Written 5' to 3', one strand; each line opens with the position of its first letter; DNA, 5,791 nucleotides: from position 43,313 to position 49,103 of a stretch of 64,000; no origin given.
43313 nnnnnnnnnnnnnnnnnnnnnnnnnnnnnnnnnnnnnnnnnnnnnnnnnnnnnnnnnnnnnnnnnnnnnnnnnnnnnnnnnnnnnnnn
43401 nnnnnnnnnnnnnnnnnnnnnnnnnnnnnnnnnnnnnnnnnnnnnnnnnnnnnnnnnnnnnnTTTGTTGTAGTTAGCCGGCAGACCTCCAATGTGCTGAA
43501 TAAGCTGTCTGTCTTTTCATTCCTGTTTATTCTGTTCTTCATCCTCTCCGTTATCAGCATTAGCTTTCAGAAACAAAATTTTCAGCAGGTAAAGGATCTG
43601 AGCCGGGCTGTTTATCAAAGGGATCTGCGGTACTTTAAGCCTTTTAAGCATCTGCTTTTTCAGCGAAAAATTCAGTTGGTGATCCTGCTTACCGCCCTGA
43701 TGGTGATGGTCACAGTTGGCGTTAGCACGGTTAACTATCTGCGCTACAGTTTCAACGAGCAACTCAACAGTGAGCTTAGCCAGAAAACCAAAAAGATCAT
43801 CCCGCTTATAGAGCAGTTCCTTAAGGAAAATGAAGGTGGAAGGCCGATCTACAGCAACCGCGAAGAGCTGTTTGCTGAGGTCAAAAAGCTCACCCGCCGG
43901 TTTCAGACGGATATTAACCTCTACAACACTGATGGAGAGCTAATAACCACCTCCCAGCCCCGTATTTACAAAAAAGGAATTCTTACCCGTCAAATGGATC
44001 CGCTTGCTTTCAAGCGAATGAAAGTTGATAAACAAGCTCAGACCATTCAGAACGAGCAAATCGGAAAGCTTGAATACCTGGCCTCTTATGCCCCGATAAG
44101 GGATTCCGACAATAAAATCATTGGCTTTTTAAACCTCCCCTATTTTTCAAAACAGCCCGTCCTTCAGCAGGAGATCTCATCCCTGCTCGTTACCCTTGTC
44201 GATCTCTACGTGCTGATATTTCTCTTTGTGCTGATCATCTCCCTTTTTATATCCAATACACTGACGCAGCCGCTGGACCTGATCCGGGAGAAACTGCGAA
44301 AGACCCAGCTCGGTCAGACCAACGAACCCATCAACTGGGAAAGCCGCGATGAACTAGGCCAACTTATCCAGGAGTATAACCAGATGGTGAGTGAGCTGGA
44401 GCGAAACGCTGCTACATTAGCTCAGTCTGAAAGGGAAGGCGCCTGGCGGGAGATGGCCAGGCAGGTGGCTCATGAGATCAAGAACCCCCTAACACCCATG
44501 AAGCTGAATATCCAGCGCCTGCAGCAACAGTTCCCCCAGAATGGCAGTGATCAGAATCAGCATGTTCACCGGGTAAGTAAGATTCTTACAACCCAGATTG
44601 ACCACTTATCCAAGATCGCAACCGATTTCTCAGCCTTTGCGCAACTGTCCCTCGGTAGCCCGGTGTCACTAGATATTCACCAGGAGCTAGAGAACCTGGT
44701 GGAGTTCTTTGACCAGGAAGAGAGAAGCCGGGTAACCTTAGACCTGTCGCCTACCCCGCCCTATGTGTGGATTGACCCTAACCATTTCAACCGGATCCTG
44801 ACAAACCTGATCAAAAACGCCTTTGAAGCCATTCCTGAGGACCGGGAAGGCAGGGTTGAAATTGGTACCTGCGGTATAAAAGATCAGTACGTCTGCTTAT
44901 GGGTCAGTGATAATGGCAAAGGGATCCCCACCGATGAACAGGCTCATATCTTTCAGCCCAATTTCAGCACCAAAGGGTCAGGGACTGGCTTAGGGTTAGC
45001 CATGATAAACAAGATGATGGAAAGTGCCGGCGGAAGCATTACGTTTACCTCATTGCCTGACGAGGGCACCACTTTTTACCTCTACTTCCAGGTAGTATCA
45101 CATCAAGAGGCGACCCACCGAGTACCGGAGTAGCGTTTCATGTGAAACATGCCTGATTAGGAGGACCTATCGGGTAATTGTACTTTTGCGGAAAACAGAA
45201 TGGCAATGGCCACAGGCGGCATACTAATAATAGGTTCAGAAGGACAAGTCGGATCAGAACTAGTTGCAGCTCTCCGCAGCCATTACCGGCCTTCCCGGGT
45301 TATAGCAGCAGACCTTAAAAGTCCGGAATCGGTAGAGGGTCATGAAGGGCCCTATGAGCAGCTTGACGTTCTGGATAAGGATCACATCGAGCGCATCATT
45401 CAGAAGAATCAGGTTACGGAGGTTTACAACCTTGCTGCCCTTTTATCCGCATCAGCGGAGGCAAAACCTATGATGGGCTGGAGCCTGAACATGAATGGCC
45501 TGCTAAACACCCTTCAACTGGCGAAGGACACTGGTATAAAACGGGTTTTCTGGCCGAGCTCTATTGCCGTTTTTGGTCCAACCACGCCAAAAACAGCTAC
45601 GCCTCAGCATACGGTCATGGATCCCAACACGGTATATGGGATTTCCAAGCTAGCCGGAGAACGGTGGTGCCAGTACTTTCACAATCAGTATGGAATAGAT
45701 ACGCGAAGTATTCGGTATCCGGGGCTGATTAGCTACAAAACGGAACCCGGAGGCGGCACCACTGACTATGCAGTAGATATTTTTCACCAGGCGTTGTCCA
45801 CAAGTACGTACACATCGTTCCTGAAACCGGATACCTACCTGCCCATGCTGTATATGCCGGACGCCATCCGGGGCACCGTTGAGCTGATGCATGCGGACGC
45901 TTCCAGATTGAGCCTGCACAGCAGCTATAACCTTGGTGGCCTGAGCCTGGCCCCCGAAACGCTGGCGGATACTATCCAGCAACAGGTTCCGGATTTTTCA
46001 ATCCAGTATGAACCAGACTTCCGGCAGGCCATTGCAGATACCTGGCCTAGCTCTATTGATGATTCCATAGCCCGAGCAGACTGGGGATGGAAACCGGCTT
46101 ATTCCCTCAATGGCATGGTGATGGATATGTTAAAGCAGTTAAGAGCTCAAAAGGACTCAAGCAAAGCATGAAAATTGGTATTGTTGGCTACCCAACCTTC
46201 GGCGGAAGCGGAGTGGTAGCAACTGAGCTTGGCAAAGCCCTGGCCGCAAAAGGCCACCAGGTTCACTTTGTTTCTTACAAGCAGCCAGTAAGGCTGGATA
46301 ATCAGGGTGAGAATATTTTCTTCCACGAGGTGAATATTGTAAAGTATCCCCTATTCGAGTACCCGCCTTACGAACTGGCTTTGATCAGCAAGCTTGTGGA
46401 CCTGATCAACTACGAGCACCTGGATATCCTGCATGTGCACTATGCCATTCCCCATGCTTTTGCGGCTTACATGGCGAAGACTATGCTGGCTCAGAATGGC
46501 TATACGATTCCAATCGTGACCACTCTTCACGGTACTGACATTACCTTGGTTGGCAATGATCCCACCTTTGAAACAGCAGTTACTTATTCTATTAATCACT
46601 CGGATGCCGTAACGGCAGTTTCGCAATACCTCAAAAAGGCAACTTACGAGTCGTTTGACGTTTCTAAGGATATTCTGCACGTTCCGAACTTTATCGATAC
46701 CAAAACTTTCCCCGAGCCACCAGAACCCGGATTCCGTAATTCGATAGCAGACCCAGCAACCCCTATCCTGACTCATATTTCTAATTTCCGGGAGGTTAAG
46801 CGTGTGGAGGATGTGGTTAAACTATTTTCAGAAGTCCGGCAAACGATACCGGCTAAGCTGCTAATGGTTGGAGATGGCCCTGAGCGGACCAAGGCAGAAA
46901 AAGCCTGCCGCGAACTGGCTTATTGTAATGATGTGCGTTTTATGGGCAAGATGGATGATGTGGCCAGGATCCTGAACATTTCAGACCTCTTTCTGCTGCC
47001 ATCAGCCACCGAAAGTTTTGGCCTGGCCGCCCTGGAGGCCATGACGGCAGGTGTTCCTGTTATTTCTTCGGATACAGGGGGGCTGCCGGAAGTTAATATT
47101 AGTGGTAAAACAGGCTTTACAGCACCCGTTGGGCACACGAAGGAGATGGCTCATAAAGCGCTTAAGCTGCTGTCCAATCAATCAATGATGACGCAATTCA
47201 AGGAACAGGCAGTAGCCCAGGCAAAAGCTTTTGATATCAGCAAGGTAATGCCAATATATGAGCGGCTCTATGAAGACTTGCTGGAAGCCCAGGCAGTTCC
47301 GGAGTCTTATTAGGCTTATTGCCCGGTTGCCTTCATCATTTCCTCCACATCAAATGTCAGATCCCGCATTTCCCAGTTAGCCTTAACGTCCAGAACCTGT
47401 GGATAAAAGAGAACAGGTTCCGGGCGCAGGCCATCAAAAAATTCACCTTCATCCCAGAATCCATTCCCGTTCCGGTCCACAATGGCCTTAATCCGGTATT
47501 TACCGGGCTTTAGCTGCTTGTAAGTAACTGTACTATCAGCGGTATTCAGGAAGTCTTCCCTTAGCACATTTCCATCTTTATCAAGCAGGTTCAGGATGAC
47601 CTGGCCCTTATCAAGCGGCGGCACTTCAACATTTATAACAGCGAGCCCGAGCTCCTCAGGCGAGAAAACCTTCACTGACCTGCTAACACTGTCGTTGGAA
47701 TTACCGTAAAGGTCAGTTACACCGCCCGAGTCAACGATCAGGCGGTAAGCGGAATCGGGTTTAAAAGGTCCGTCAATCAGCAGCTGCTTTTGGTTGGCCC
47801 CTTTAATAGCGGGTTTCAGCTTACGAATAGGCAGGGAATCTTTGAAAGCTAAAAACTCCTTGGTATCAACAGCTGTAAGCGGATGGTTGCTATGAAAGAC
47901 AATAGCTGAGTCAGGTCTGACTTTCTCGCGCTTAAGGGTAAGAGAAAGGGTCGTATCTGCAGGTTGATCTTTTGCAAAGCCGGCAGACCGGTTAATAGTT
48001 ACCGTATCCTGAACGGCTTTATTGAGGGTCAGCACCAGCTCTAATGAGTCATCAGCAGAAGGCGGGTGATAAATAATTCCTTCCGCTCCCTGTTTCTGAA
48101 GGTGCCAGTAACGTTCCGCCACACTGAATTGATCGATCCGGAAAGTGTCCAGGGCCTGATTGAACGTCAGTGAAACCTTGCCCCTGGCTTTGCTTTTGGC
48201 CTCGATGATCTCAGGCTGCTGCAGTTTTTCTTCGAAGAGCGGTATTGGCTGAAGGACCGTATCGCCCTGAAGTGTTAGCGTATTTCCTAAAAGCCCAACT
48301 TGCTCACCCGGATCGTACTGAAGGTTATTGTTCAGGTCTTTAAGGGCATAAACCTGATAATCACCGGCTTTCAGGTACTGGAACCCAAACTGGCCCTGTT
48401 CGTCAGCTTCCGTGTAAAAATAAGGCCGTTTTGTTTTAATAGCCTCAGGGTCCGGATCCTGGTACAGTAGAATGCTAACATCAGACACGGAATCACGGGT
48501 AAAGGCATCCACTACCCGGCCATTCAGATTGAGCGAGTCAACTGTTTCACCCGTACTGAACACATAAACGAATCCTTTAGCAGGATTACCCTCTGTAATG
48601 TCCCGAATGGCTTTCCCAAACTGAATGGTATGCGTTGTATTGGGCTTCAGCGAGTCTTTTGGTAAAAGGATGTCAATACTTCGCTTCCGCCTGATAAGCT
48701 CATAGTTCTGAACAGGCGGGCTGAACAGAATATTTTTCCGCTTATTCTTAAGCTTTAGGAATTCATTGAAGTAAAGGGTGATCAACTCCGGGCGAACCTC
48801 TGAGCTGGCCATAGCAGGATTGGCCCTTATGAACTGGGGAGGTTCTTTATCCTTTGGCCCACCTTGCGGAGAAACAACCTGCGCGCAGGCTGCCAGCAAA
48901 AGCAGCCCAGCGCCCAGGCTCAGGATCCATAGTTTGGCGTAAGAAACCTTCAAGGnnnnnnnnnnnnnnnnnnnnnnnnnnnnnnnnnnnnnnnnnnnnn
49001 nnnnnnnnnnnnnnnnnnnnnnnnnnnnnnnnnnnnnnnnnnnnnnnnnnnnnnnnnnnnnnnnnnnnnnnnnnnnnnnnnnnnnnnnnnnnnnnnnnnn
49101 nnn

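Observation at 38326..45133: NagZ/beta-lactamase fusion followed by a 1245-aa, ~11-TM orphan sensor kinase: possible cell-wall-fragment sensing module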

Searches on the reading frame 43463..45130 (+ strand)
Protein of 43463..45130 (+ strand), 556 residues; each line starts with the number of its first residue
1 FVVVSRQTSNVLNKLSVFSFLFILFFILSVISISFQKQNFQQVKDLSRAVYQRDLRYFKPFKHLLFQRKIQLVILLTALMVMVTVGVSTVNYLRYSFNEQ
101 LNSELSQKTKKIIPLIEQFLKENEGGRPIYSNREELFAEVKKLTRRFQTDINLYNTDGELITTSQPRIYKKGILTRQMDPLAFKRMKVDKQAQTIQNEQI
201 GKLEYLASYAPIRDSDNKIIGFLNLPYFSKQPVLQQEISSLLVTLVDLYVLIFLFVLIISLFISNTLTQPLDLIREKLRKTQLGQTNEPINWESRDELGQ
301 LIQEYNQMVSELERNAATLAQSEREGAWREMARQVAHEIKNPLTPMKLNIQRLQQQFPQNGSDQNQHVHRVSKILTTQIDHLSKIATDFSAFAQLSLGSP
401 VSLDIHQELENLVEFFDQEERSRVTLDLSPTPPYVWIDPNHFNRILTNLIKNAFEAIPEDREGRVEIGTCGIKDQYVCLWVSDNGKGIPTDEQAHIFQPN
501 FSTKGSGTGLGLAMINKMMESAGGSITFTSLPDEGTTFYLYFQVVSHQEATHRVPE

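Call 76: predict_structure(alignment_id=A4)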
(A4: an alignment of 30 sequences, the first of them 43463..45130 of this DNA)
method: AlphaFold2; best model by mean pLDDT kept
length: 556 residues; sequences in the alignment: 30
mean_pLDDT: 78.3   pTM: 0.45
mean pLDDT of the five models: 78.3, 78.0, 76.3, 74.5, 73.5
residues with pLDDT >= 90: 86; 70-90: 366; 50-70: 89; < 50: 15
segments of 3 or more residues with pLDDT < 50: 1-9, 553-556
pLDDT, mean of each block of 10 residues (from residue 1): 42 67 75 65 60 53 66 80 79 81 89 89 66 84 90 92 89 87 91 87 85 88 84 70 76 83 78 72 64 73 79 74 73 78 81 77 75 78 77 75 88 77 81 86 89 84 87 85 88 80 64 87 90 90 77 45
secondary structure, 60 per line:
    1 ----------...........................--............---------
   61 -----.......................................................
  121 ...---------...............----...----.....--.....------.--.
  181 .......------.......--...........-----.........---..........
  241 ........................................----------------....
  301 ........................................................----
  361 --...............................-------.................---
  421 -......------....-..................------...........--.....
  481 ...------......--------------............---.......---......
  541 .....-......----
elements in order: H11-37 H40-51 H66-123 H133-147 E152-154 E159-163 H166-170 H180-187 E194-200 E203-213 E219-227 H231-280 H297-356 H363-393 E401-404 H405-417 E422-427 E434-437 H439-456 E463-473 E476-483 H490-495 H510-521 E525-531 E535-545 H547-552

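Call 79: fold_search(model_id=the predicted structure, library=pdb)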
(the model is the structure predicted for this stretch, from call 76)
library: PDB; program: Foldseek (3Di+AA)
matches with E <= 10: 1234; with E <= 0.001: 342
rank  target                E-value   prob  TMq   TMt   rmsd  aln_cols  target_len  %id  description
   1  9a5d_A                2.1e-27  1.00  0.39  0.36  24.9       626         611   19  Integrative model of WALK-YYCH by crosslinking MS and deep learning (released 2024-09-18)
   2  8a6x_B                4.1e-20  1.00  0.27  0.40  39.2       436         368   15  Crystal structure of a chimeric LOV-Histidine kinase SB2F1 (asymmetrical variant, trigonal form with long c axis) (released 2024-01-10)
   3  8a7h_A                1.2e-19  1.00  0.26  0.39  39.0       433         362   16  Crystal structure of a chimeric LOV-Histidine kinase SB2F1-I66R mutant (light state; asymmetrical variant, trigonal fo (released 2024-01-10)
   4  4gcz_A                6.7e-19  1.00  0.26  0.38  37.1       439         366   15  Structure of a blue-light photoreceptor (released 2013-06-19)
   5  8a52_A                7.5e-19  1.00  0.26  0.39  39.2       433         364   16  Crystal structure of a chimeric LOV-Histidine kinase SB2F1 (asymmetrical variant, trigonal form with long c-axis) (released 2023-12-27)
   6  9jfj_A                8.0e-19  1.00  0.36  0.81   3.4       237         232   27  Crystal structure of the cytoplasmic domain of ZraS in ADP-bound form (released 2025-03-26)
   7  9jfj_B                1.3e-18  1.00  0.27  0.61  16.4       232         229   27  Crystal structure of the cytoplasmic domain of ZraS in ADP-bound form (released 2025-03-26)
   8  8a7f_A                1.7e-18  1.00  0.26  0.39  39.2       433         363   15  Crystal structure of a chimeric LOV-Histidine kinase SB2F1-I66R mutant (asymmetrical variant, trigonal form with long  (released 2024-01-10)
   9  8a7f_B                2.9e-18  1.00  0.27  0.39  39.4       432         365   15  Crystal structure of a chimeric LOV-Histidine kinase SB2F1-I66R mutant (asymmetrical variant, trigonal form with long  (released 2024-01-10)
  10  9jfj_C                5.6e-18  1.00  0.33  0.75   5.2       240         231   28  Crystal structure of the cytoplasmic domain of ZraS in ADP-bound form (released 2025-03-26)
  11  8a3u                  1.0e-17  1.00  0.27  0.39  39.2       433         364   15  Crystal structure of a chimeric LOV-Histidine kinase SB2F1 (symmetrical variant, trigonal form with short c-axis) (released 2023-12-20)
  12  9jfj_D                1.1e-17  1.00  0.26  0.60  16.3       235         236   28  Crystal structure of the cytoplasmic domain of ZraS in ADP-bound form (released 2025-03-26)
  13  4biu_D                4.2e-16  1.00  0.31  0.56  10.1       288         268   19  Crystal structure of CpxAHDC (orthorhombic form 1) (released 2014-02-12)
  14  4gcz_B                6.2e-16  1.00  0.34  0.47  30.9       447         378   16  Structure of a blue-light photoreceptor (released 2013-06-19)
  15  4u7o_A                1.4e-15  1.00  0.32  0.69   5.4       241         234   23  Active histidine kinase bound with ATP (released 2015-09-02)
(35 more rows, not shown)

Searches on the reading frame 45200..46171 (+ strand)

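Call 5: search_protein_families(library=pfam, proteins=[window:45200-46171:+], max_evalue=0.01)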
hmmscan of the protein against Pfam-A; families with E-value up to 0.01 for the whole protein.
window:45200-46171:+ (323 aa): 7 families
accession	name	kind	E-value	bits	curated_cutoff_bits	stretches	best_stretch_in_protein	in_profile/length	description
PF01370.27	Epimerase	-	1.3e-29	103.8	20.9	1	8-230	1-225/240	NAD dependent epimerase/dehydratase family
PF16363.11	GDP_Man_Dehyd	-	4.2e-22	79.5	27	1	9-310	1-332/332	GDP-mannose 4,6 dehydratase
PF04321.23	RmlD_sub_bind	-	6.9e-14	52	27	1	8-163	3-142/287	RmlD substrate binding domain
PF02719.21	Polysacc_synt_2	-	6e-07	29.4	20.2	1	8-164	1-156/293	Polysaccharide biosynthesis protein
PF01073.25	3Beta_HSD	-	6.7e-07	29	22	1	9-129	1-124/280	3-beta hydroxysteroid dehydrogenase/isomerase family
PF07993.18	NAD_binding_4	-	1.7e-06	27.9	20.1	1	58-209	77-240/258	Male sterility protein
PF13460.12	NAD_binding_10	-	0.0009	19.6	27.2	1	12-140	1-117/184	NAD(P)H-binding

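Call 6: search_protein_families(library=ncbifam, proteins=[window:45200-46171:+], max_evalue=0.01)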
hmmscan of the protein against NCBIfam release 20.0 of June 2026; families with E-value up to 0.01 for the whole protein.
window:45200-46171:+ (323 aa): 17 families
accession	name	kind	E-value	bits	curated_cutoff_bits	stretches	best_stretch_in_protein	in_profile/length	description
NF043036.1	ErythonDh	equivalog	2.5e-26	92.6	325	1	8-298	3-304/321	D-erythronate dehydrogenase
TIGR01179.1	galE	equivalog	1.7e-12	46.8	262.3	1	8-173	2-173/332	UDP-glucose 4-epimerase GalE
TIGR01214.1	rmlD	equivalog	1e-11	44.5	224.05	1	8-161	2-139/285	dTDP-4-dehydrorhamnose reductase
TIGR02197.1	heptose_epim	equivalog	7.5e-10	38.5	274.6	1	8-158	1-150/316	ADP-glyceromanno-heptose 6-epimerase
NF041293.1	G6PDh_Azf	equivalog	7e-09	35.5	400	1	8-174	5-180/252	NAD-dependent glucose-6-phosphate dehydrogenase Azf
TIGR04180.1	EDH_00030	hypoth_equivalog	6.1e-08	32.1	475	1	54-169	50-168/297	NAD-dependent 4,6-dehydratase LegB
TIGR03466.1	HpnA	hypoth_equivalog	1.1e-07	31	367.65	1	8-160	3-155/327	hopanoid-associated sugar epimerase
NF007956.0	PRK10675.1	subfamily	2.1e-06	27.1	394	1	39-156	41-159/338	UDP-glucose 4-epimerase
TIGR01181.1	dTDP_gluc_dehyt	equivalog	5.2e-06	25.8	365.1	1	8-169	2-174/321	dTDP-glucose 4,6-dehydratase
NF047922.1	GDPFucSynFcl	equivalog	1.2e-05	25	500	1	10-171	7-159/308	GDP-L-fucose synthase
NF052578.1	StrlDmthSdmBMthl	equivalog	9.6e-05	22.3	600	1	9-147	4-141/328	sterol demethylase protein SdmB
NF011728.1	PRK15181.1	equivalog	0.00032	19.8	760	1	72-186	91-205/348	Vi polysaccharide biosynthesis UDP-N-acetylglucosaminuronic acid C-4 epimerase TviC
NF007440.0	PRK09987.1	equivalog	0.00035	20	308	1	8-168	3-150/299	dTDP-4-dehydrorhamnose reductase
TIGR01746.1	Thioester-redct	subfamily_domain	0.00046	19.5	213.35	1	70-233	87-237/371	thioester reductase domain-containing protein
NF058621.1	DiazavRedAvaA7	equivalog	0.00062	19.5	400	0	8-123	3-115/304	3-diazoavenalumate denitrifying reductase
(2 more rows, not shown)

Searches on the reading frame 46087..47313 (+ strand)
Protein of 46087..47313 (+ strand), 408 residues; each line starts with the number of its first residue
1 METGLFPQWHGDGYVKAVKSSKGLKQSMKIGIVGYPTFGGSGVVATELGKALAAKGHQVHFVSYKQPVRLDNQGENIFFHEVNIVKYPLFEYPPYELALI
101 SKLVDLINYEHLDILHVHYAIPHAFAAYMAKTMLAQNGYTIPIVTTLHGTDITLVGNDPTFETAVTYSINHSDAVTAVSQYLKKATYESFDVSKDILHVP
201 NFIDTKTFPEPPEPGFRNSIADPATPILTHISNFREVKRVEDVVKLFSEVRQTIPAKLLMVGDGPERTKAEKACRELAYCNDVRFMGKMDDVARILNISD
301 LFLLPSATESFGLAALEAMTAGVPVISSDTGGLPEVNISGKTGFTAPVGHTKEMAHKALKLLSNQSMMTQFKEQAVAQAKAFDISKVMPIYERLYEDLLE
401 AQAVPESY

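Call 5: search_protein_families(library=pfam, proteins=[window:46087-47313:+], max_evalue=0.01)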
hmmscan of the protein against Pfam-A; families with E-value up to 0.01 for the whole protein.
window:46087-47313:+ (408 aa): 8 families
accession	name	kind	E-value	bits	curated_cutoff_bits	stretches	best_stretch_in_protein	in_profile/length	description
PF00534.26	Glycos_transf_1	-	6.6e-37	127.1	26.4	1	224-375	14-169/172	Glycosyl transferases group 1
PF13692.12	Glyco_trans_1_4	-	1.6e-31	109.9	27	1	226-364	2-142/142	Glycosyl transferases group 1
PF13439.12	Glyco_transf_4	-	6.4e-29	101.6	28.5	1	38-206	1-169/170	Glycosyltransferase Family 4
PF13477.12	Glyco_trans_4_2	-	4.7e-15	56.4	23.4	1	47-179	15-139/139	Glycosyl transferase 4-like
PF13579.12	Glyco_trans_4_4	-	1.2e-14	55.4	29.7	1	39-199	1-155/158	Glycosyl transferase 4-like domain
PF20706.3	GT4-conflict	-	7.4e-13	48.7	26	1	237-335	211-318/385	Family 4 Glycosyltransferase in conflict systems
PF08323.17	Glyco_transf_5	-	0.0017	18.5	22.7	0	38-68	15-45/239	Starch synthase catalytic domain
PF00070.33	Pyr_redox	-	0.0039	18.1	22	1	40-79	6-47/82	Pyridine nucleotide-disulphide oxidoreductase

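Call 6: search_protein_families(library=ncbifam, proteins=[window:46087-47313:+], max_evalue=0.01)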
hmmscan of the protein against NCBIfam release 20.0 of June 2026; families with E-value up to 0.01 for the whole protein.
window:46087-47313:+ (408 aa): 45 families (the best 25 are shown)
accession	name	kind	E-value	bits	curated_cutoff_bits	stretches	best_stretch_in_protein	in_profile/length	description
TIGR03999.1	thiol_BshA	equivalog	2e-161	537.1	273.7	1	28-399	1-374/375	N-acetyl-alpha-D-glucosaminyl L-malate synthase BshA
TIGR03088.1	stp2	hypoth_equivalog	3.7e-28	98.6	409.05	1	126-399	91-374/374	TIGR03088 family PEP-CTERM/XrtA system glycosyltransferase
NF047684.1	TeichurnBiosyTuaC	equivalog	2.2e-22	79.6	550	1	111-388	108-379/391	teichuronic acid biosynthesis protein TuaC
TIGR02149.1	glgA_Coryne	subfamily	9.9e-21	74.3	302.4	1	37-366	14-357/391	glycogen synthase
TIGR04047.1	MSMEG_0565_glyc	hypoth_equivalog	6.4e-20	71.6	259.85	1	30-382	2-358/373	MSMEG_0565 family glycosyltransferase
TIGR04063.1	stp3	hypoth_equivalog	1.4e-19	70.2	442.05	1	99-399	80-396/397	TIGR04063 family PEP-CTERM/XrtA system glycosyltransferase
NF041876.1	EPS_EpsE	equivalog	3.5e-19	69.3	400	1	101-379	103-376/389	exopolysaccharide biosynthesis GT4 family glycosyltransferase EpsE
NF038229.1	Glyco4_Geo_Pelo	equivalog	6.7e-18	64.8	400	1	122-399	59-337/338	GPMC system family 4 glycosyltransferase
TIGR04157.1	glyco_rSAM_CFB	subfamily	7.8e-18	64.6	400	1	169-374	167-384/406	TIGR04157 family glycosyltransferase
NF049988.1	MGlcDAGSynMgs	equivalog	1.2e-17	64.4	400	1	237-401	225-390/398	alpha-monoglucosyldiacylglycerol synthase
NF047880.1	glyco_SdgA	exception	1.9e-17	63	800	1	134-393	232-485/488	serine-aspartate repeat adhesin O-glycosyltransferase SdgA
NF038255.1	exopoly_VpsD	equivalog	3.7e-17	62.2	300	1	155-399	139-380/381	VpsD family glycosyltransferase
TIGR03449.1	mycothiol_MshA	equivalog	2.6e-15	56.2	462.5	1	272-399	275-404/406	D-inositol-3-phosphate glycosyltransferase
NF053787.1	GlcN_PG_synth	equivalog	5.1e-15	55.2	480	1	165-397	137-358/361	N-acetylglucosaminyl phosphatidylglycerol synthase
NF041139.1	TreT_Thcocales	equivalog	6.9e-14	51.4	775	1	222-395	226-409/412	trehalose synthase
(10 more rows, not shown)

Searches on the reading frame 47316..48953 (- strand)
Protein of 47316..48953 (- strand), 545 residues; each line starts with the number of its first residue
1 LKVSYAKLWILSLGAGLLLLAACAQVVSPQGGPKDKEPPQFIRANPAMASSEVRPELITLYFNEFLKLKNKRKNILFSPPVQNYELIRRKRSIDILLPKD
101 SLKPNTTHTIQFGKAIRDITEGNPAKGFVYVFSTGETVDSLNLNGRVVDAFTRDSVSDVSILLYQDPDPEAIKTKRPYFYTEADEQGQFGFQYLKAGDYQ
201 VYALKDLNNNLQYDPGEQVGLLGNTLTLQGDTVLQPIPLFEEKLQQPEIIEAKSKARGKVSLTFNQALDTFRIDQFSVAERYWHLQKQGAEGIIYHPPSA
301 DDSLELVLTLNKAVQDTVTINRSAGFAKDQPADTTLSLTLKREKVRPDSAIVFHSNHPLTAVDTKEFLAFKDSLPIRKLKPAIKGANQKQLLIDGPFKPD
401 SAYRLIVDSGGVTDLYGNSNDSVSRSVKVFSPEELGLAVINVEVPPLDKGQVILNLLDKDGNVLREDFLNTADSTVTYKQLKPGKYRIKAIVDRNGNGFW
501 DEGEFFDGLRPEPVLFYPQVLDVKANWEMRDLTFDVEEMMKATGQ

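Call 5: search_protein_families(library=pfam, proteins=[window:47316-48953:-], max_evalue=0.01)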
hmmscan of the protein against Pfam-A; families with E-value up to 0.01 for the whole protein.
window:47316-48953:- (545 aa): 9 families
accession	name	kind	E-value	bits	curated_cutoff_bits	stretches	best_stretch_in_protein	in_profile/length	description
PF13205.12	Big_5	-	6.1e-16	59.5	23.6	1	35-134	1-105/105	Bacterial Ig-like domain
PF09912.14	DUF2141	-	3.2e-07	30.7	24.4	1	450-501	11-71/112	Uncharacterized protein conserved in bacteria (DUF2141)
PF14686.12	fn3_3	-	5.1e-05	23.4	24.4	1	174-203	22-51/75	Polysaccharide lyase family 4, domain II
PF23623.1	GBD_IRG7_N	-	0.0002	21.9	27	0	453-490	39-78/95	IRG7 N-terminal galactose binding domain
PF17802.7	SpaA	-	0.00033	21.2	23.1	0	454-489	21-57/91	Prealbumin-like fold domain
PF07495.19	Y_Y_Y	-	0.00054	20.2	26.6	0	471-492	25-46/65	Y_Y_Y domain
PF17210.9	SdrD_B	-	0.00057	20.5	29.7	0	154-205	22-66/112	SdrD B-like domain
PF13620.12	CarboxypepD_reg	-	0.0013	19.5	32.3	1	143-203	2-54/82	Carboxypeptidase regulatory-like domain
PF23193.1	NOMO_3rd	-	0.0088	16.5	27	0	173-207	54-88/120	NOMO third transthyretin-like domain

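Call 6: search_protein_families(library=ncbifam, proteins=[window:47316-48953:-], max_evalue=0.01)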
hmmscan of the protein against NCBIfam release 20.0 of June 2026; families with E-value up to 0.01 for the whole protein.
window:47316-48953:- (545 aa): 0 families
